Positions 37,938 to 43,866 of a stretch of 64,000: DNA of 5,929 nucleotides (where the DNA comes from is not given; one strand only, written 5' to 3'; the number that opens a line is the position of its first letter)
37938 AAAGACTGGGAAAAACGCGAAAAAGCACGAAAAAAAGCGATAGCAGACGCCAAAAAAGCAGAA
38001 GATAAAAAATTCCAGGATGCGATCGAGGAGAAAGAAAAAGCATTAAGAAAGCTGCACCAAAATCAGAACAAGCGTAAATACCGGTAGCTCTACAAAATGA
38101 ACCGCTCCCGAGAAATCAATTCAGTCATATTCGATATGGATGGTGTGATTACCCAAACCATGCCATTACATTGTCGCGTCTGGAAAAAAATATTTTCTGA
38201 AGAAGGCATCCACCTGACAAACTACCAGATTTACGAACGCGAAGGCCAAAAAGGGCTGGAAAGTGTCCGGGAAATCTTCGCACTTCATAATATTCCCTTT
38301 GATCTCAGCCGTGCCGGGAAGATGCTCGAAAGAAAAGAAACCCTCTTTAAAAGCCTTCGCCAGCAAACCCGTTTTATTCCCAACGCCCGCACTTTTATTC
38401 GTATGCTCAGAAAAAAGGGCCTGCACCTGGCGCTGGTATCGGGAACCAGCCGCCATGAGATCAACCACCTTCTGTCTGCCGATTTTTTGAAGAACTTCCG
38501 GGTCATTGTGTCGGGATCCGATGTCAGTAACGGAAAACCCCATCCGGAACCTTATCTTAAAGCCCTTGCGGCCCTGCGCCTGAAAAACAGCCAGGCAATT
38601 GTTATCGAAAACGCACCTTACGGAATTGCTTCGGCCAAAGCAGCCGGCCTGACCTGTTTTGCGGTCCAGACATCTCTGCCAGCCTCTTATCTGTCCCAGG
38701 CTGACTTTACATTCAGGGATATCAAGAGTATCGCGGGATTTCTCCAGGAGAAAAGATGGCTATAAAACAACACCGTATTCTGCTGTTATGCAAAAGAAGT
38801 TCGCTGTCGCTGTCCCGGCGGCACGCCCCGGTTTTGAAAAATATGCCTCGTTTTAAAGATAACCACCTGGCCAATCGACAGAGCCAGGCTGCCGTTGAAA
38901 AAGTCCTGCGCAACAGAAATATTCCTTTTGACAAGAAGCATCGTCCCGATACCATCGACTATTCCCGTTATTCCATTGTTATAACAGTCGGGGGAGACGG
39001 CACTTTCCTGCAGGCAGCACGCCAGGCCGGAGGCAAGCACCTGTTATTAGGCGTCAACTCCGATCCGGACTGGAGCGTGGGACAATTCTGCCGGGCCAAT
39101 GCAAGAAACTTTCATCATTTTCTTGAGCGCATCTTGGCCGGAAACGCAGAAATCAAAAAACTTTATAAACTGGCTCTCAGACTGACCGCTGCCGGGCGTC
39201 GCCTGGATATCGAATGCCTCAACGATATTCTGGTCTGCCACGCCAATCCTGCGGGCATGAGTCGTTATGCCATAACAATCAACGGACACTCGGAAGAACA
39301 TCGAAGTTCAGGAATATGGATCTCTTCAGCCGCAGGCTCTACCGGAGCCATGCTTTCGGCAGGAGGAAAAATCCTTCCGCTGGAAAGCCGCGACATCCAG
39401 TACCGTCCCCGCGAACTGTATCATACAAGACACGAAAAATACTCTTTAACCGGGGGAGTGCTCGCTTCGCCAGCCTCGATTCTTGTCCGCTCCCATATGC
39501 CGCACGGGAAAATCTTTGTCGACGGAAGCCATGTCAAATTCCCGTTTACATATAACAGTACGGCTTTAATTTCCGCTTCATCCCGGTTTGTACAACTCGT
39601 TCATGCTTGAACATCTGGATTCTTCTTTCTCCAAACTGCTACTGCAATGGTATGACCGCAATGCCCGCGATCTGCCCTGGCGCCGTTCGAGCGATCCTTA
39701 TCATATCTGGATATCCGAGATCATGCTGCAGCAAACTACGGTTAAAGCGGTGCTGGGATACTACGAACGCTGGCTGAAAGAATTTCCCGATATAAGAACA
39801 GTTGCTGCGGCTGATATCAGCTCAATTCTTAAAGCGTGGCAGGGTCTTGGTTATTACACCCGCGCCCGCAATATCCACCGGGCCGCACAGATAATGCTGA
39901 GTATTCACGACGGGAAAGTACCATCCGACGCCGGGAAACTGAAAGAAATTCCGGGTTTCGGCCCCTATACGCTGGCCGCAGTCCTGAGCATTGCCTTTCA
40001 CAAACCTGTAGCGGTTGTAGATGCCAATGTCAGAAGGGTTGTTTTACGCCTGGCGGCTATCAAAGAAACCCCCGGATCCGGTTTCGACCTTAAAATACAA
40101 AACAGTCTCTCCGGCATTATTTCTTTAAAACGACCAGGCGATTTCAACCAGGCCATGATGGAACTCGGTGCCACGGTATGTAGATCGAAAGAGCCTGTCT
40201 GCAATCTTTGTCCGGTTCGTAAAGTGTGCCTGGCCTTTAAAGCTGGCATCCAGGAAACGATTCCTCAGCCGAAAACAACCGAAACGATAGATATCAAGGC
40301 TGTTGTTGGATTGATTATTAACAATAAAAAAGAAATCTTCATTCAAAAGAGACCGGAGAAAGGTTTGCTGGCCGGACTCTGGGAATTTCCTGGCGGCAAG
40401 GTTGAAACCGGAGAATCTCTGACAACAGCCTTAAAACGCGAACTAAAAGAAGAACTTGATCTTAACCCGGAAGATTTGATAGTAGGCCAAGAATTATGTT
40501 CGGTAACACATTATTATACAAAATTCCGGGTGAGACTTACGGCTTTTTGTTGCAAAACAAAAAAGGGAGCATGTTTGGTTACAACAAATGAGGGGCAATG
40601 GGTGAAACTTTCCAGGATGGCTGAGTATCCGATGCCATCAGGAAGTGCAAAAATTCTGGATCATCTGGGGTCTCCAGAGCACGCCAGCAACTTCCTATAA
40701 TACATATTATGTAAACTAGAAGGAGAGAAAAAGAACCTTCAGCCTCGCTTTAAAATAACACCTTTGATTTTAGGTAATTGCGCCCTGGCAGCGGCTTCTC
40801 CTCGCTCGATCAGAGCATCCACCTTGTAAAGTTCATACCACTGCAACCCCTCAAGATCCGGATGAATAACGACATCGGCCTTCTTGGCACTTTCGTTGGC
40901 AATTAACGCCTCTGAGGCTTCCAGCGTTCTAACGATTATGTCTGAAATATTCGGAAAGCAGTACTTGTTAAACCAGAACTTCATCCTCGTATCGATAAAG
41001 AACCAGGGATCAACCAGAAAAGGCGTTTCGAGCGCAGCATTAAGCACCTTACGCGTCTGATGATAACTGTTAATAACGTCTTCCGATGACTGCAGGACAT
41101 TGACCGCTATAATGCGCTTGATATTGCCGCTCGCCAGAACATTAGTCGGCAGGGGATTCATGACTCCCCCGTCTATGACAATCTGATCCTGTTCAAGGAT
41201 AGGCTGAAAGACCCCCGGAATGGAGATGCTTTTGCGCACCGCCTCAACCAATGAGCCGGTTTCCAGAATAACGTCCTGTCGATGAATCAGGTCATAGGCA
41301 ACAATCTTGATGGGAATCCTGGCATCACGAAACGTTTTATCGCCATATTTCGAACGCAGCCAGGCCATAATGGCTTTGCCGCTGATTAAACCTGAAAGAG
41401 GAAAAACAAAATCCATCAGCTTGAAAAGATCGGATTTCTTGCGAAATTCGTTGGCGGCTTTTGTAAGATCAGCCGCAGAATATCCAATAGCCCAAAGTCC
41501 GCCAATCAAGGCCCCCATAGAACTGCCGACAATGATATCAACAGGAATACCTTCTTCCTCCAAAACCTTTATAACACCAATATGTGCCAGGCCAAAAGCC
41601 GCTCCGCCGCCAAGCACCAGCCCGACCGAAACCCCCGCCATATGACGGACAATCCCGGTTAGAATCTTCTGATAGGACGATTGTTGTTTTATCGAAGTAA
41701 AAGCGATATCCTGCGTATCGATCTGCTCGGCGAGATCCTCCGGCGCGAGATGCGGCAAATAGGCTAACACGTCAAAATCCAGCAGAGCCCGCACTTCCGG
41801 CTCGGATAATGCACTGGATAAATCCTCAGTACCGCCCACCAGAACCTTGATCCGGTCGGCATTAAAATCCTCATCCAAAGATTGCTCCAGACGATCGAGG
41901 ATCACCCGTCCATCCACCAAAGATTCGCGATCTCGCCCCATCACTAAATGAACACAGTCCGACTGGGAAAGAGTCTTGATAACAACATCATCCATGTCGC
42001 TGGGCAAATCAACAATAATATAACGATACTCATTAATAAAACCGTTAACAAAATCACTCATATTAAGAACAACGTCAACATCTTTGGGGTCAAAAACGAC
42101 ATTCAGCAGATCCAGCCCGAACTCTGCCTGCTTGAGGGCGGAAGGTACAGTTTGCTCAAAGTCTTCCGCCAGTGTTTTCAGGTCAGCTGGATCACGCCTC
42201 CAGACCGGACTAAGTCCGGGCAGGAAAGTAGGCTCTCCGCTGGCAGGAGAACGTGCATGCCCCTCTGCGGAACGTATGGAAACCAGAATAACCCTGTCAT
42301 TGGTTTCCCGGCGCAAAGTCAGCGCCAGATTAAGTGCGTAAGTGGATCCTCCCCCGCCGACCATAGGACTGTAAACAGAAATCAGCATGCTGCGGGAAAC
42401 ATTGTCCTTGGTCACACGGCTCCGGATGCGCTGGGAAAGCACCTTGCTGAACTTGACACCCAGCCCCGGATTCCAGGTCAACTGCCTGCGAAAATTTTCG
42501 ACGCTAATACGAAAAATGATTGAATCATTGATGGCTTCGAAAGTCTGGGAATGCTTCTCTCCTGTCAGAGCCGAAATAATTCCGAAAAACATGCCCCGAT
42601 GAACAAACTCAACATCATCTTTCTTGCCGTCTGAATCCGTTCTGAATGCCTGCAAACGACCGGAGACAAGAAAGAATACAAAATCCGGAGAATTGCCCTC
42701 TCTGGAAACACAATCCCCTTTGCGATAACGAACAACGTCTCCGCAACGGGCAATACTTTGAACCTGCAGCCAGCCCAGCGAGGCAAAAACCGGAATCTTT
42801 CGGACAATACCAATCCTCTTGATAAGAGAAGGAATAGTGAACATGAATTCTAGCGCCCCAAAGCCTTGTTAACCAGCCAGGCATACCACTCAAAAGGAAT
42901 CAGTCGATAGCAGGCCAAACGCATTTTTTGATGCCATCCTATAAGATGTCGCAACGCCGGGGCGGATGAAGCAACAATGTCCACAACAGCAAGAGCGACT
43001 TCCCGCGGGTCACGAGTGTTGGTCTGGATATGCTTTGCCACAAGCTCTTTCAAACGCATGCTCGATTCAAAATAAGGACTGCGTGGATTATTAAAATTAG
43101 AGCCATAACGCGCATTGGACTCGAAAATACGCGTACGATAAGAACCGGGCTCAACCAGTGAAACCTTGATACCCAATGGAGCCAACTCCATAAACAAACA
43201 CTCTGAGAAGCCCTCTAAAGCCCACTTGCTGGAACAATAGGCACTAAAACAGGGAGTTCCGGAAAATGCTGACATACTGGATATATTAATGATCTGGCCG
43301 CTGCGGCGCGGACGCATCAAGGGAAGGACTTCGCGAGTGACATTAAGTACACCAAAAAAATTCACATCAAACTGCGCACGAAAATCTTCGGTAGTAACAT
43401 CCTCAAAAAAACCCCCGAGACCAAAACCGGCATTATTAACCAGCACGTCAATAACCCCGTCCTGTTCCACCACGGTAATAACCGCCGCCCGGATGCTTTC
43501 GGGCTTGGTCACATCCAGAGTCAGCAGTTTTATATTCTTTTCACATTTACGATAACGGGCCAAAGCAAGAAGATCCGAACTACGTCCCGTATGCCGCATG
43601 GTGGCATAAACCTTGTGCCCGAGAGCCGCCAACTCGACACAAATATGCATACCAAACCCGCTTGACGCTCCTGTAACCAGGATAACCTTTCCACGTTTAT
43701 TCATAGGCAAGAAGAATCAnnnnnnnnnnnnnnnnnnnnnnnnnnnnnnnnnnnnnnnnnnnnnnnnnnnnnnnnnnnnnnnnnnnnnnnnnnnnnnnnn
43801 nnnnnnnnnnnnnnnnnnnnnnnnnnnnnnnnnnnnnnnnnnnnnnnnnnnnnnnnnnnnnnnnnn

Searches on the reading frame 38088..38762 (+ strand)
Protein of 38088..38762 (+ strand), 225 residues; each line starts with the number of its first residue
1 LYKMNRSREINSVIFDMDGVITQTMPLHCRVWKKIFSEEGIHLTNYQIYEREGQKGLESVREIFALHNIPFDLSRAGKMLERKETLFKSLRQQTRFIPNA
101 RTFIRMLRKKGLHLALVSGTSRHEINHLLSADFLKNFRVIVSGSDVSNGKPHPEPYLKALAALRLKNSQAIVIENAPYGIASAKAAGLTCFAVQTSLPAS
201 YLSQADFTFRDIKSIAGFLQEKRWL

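Call 37: search_protein_families(library=pfam, proteins=[window:38088-38762:+], max_evalue=0.0001)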
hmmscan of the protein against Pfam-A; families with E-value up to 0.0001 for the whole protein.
window:38088-38762:+ (225 aa): 2 families
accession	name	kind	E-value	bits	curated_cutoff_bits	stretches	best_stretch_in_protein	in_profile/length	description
PF13419.12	HAD_2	-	4.1e-29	102.4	23.8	1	13-193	1-178/178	Haloacid dehalogenase-like hydrolase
PF00702.32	Hydrolase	-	2.2e-24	87.3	26.4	1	11-187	2-191/191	haloacid dehalogenase-like hydrolase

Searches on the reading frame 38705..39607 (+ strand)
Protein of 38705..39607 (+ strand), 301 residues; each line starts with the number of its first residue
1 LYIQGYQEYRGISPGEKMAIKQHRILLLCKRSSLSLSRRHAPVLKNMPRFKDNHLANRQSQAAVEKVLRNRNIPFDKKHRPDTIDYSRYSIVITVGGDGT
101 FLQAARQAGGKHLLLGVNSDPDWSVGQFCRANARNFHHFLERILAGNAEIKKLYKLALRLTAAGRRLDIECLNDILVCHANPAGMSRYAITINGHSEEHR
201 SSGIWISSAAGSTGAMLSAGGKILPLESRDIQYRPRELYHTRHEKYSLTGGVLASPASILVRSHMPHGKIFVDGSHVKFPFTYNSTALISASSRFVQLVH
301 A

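Call 37: search_protein_families(library=pfam, proteins=[window:38705-39607:+], max_evalue=0.0001)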
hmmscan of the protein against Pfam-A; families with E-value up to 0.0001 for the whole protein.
window:38705-39607:+ (301 aa): 1 family
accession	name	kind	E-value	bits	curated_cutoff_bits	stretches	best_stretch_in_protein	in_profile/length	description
PF01513.26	NAD_kinase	-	2.2e-05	25.2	25.5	1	65-120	59-105/130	ATP-NAD kinase N-terminal domain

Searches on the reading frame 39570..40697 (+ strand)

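Call 37: search_protein_families(library=pfam, proteins=[window:39570-40697:+], max_evalue=0.0001)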
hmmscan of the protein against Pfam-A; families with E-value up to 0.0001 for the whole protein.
window:39570-40697:+ (376 aa): 4 families
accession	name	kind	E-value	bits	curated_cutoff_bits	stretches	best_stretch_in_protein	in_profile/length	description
PF14815.12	NUDIX_4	-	7.2e-27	93.9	35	1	245-364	1-112/113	NUDIX domain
PF00730.31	HhH-GPD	-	1.3e-21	77.4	26.2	1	48-168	1-93/108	HhH-GPD superfamily base excision DNA repair protein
PF00293.34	NUDIX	-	1.1e-15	58.2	21.1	1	244-364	5-132/134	NUDIX domain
PF22327.2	Nudt16-like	-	7.5e-06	26.4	27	1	269-323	33-88/161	U8 snoRNA-decapping enzyme-like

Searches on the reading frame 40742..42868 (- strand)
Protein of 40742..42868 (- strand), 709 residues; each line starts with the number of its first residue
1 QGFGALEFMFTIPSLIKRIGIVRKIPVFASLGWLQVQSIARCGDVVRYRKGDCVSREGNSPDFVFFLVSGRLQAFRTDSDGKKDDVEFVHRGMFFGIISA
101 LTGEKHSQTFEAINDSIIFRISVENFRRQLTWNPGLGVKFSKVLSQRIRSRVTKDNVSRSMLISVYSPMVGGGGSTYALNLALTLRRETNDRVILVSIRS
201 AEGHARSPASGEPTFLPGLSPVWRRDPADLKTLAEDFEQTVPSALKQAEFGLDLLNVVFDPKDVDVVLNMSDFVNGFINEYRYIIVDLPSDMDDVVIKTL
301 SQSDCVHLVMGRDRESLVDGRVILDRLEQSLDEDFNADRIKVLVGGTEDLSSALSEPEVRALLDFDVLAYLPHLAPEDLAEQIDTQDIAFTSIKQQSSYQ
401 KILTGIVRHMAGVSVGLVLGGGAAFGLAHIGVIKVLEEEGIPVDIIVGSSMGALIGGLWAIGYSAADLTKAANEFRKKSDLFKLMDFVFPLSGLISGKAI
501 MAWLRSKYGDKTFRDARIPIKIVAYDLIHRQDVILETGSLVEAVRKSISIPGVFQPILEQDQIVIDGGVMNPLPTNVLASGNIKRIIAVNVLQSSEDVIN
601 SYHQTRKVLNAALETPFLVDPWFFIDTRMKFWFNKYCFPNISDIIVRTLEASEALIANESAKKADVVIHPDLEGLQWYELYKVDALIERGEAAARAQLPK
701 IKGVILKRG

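Call 37: search_protein_families(library=pfam, proteins=[window:40742-42868:-], max_evalue=0.0001)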
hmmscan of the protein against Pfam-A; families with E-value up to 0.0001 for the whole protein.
window:40742-42868:- (709 aa): 2 families
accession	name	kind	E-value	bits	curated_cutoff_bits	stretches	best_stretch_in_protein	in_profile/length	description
PF01734.28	Patatin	-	9.7e-30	104.6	27.7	1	417-578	1-190/191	Patatin-like phospholipase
PF00027.35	cNMP_binding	-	1.6e-17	63.7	27.5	1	46-129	2-85/89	Cyclic nucleotide-binding domain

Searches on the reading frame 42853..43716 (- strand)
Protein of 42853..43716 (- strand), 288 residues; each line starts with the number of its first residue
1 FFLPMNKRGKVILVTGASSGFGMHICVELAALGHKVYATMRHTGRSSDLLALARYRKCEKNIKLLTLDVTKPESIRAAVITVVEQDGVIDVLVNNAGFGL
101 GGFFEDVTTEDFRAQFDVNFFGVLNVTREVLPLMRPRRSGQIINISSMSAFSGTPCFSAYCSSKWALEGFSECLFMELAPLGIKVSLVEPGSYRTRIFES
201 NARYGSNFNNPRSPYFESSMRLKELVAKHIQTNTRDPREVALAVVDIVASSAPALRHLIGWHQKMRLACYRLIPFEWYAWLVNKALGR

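Call 37: search_protein_families(library=pfam, proteins=[window:42853-43716:-], max_evalue=0.0001)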
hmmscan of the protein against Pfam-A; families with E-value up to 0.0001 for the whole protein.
window:42853-43716:- (288 aa): 4 families
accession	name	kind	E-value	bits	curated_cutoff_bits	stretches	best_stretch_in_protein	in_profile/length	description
PF00106.31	adh_short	-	8.4e-52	175.9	26.6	1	10-200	1-189/195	short chain dehydrogenase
PF13561.12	adh_short_C2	-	3.8e-35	122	27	1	16-202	1-185/236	Enoyl-(Acyl carrier protein) reductase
PF08659.16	KR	-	7.9e-11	42.6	22.6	1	12-172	3-161/180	KR domain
PF01370.27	Epimerase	-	7.3e-05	22.7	20.9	0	12-127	1-99/240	NAD dependent epimerase/dehydratase family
